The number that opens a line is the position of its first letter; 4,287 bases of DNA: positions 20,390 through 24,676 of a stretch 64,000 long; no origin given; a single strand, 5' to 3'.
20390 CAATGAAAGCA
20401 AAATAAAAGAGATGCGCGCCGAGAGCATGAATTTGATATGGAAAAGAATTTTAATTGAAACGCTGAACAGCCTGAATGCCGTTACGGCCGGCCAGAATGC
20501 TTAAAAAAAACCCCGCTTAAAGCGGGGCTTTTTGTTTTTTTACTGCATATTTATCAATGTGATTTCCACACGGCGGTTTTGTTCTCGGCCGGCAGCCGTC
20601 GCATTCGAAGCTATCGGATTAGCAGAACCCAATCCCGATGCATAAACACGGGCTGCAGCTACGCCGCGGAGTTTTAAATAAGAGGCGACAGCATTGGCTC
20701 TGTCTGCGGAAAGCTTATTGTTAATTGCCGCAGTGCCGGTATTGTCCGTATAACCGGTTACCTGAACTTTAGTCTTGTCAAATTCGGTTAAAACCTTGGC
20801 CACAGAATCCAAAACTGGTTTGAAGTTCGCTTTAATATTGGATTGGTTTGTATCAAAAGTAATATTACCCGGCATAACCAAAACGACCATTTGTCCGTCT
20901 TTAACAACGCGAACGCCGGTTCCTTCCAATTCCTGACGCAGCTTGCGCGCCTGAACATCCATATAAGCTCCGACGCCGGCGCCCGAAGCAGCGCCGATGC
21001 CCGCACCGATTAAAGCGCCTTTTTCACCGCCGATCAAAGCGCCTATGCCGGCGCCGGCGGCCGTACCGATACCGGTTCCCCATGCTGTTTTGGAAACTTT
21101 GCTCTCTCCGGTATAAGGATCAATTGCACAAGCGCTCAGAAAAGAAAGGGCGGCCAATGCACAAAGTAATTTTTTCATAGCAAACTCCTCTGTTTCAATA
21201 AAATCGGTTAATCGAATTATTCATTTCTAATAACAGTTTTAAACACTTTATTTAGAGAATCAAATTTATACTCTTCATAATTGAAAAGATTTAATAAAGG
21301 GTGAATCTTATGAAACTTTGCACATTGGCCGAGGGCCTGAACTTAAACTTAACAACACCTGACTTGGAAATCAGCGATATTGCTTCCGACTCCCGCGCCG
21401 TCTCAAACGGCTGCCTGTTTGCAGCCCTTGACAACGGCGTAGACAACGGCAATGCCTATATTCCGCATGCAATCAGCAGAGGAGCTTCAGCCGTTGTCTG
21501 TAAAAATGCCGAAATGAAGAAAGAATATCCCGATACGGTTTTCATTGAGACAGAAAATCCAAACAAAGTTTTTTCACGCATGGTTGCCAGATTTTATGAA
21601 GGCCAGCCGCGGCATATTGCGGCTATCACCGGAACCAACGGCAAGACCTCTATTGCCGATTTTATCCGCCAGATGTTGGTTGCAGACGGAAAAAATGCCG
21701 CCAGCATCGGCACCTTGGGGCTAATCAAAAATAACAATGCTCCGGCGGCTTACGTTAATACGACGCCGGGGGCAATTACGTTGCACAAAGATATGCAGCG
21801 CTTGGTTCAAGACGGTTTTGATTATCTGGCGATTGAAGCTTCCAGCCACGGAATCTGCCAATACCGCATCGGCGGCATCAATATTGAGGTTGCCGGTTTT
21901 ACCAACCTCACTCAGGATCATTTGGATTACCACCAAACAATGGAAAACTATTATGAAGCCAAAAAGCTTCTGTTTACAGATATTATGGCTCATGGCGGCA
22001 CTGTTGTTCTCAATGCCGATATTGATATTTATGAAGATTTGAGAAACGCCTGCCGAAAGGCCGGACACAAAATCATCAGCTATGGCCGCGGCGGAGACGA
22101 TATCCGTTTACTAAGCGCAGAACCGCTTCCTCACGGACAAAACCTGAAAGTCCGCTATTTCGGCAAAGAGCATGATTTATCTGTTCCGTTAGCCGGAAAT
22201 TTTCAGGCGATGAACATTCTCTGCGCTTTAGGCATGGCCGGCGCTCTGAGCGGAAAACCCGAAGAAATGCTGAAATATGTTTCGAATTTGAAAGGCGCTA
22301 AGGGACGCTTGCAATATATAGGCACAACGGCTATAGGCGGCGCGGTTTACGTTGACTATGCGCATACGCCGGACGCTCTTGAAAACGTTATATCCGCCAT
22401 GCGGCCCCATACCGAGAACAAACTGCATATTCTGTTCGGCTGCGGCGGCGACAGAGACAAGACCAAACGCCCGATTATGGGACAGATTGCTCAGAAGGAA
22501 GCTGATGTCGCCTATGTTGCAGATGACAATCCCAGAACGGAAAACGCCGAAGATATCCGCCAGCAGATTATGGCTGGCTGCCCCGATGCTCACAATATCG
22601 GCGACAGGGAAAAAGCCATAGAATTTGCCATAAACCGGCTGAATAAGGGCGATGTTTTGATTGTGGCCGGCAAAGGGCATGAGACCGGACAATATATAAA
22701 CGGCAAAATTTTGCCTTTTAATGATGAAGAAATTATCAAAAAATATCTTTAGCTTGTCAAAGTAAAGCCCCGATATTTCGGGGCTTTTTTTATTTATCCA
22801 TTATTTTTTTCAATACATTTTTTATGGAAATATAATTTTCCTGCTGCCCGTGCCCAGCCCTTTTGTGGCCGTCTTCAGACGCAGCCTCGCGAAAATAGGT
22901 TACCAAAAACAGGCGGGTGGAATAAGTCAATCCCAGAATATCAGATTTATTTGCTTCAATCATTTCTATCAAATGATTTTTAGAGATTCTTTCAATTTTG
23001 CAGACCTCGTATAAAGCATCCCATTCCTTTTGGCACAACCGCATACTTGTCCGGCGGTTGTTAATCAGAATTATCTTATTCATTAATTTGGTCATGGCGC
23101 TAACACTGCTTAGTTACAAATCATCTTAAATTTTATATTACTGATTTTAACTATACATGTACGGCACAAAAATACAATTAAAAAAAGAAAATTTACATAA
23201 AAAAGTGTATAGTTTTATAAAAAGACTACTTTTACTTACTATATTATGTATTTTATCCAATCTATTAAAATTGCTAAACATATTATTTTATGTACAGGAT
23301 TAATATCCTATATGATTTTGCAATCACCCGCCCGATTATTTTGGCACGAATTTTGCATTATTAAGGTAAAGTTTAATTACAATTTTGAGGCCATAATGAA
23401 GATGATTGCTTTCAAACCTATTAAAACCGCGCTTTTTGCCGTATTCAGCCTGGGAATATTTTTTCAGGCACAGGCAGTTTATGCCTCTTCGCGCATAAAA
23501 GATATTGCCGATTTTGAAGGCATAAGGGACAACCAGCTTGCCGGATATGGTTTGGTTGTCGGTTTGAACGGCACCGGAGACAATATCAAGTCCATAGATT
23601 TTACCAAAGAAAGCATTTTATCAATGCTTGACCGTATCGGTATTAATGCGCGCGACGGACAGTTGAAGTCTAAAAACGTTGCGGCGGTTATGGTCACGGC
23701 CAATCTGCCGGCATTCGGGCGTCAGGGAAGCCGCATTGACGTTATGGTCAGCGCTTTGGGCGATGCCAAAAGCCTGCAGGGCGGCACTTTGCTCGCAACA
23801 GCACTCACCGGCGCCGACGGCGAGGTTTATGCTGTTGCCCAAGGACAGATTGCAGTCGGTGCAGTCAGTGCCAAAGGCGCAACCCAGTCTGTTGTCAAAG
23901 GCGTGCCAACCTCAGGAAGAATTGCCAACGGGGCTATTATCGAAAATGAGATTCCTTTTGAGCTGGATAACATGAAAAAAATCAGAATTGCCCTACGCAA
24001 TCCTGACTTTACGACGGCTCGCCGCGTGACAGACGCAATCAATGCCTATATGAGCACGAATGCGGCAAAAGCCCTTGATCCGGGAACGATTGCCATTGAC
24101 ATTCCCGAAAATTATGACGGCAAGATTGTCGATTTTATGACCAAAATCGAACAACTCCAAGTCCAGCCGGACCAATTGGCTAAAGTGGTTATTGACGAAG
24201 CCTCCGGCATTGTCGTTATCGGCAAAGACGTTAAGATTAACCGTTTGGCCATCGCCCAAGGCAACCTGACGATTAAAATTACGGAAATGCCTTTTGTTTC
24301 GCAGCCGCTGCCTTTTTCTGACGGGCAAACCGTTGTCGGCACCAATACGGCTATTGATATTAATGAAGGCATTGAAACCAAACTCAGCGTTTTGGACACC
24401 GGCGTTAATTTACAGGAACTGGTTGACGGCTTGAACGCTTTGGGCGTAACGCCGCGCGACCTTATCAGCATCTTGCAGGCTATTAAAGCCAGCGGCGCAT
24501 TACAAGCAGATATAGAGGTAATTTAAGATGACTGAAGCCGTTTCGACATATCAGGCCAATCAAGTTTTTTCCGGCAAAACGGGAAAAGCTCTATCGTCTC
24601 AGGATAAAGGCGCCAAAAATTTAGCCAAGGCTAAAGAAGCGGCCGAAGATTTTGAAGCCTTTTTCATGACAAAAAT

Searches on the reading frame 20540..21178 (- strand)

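Call 21: search_protein_families(library=pfam, proteins=[window:20540-21178:-], max_evalue=0.01)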
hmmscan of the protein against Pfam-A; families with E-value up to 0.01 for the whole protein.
window:20540-21178:- (212 aa): 4 families
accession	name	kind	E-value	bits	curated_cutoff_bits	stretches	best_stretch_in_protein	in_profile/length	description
PF00691.25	OmpA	-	3e-23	82.4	27.2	1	107-202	1-98/98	OmpA family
PF13441.11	Gly-zipper_YMGG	-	2.9e-08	33.7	28.9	1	30-72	2-45/45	YMGG-like Gly-zipper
PF13488.11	Gly-zipper_Omp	-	5.2e-08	33.1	25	1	34-76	2-45/46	Glycine zipper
PF05433.20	Rick_17kDa_Anti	-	3.6e-05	24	24.2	1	33-73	1-42/43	Glycine zipper 2TM domain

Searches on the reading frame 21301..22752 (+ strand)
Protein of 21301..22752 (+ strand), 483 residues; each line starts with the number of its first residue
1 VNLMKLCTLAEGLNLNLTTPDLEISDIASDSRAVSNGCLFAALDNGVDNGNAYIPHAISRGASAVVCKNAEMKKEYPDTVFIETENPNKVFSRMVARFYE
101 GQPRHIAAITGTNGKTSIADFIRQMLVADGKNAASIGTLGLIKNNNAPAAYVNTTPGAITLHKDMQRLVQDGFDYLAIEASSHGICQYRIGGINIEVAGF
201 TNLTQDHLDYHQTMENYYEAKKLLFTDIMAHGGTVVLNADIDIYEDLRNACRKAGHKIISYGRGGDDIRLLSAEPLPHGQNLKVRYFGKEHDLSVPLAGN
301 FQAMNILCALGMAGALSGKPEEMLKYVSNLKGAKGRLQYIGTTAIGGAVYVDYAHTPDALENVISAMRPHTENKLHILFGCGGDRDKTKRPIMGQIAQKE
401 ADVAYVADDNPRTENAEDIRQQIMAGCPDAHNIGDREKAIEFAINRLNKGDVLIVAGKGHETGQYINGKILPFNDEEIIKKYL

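Call 21: search_protein_families(library=pfam, proteins=[window:21301-22752:+], max_evalue=0.01)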
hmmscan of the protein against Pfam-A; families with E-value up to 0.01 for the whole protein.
window:21301-22752:+ (483 aa): 3 families
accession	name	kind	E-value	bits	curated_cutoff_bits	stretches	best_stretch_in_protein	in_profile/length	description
PF08245.18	Mur_ligase_M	-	7.3e-49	166.9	24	1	109-313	1-200/200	Mur ligase middle domain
PF02875.26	Mur_ligase_C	-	1.8e-31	110.1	28.4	1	335-459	1-127/127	Mur ligase, glutamate ligase domain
PF01225.30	Mur_ligase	-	9.9e-05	23.1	21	1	24-99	2-95/95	Mur ligase family, catalytic domain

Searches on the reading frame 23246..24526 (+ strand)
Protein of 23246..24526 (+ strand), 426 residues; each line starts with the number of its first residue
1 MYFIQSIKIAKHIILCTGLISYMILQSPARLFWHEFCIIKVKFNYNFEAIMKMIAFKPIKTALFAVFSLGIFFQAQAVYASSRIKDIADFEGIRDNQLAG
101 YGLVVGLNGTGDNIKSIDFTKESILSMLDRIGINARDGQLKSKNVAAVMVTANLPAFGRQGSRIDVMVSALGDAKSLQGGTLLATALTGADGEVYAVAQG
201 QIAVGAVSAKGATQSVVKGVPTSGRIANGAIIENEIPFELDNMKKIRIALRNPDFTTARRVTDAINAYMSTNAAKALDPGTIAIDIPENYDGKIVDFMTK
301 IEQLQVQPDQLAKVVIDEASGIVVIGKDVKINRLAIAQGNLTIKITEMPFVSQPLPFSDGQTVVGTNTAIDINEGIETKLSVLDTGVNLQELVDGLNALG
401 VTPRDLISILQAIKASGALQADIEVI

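Call 21: search_protein_families(library=pfam, proteins=[window:23246-24526:+], max_evalue=0.01)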
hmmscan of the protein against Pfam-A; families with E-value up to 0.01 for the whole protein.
window:23246-24526:+ (426 aa): 1 family
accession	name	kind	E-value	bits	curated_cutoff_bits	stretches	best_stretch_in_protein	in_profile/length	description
PF02119.21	FlgI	-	1.3e-137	458.8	25.3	1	83-425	1-343/343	Flagellar P-ring protein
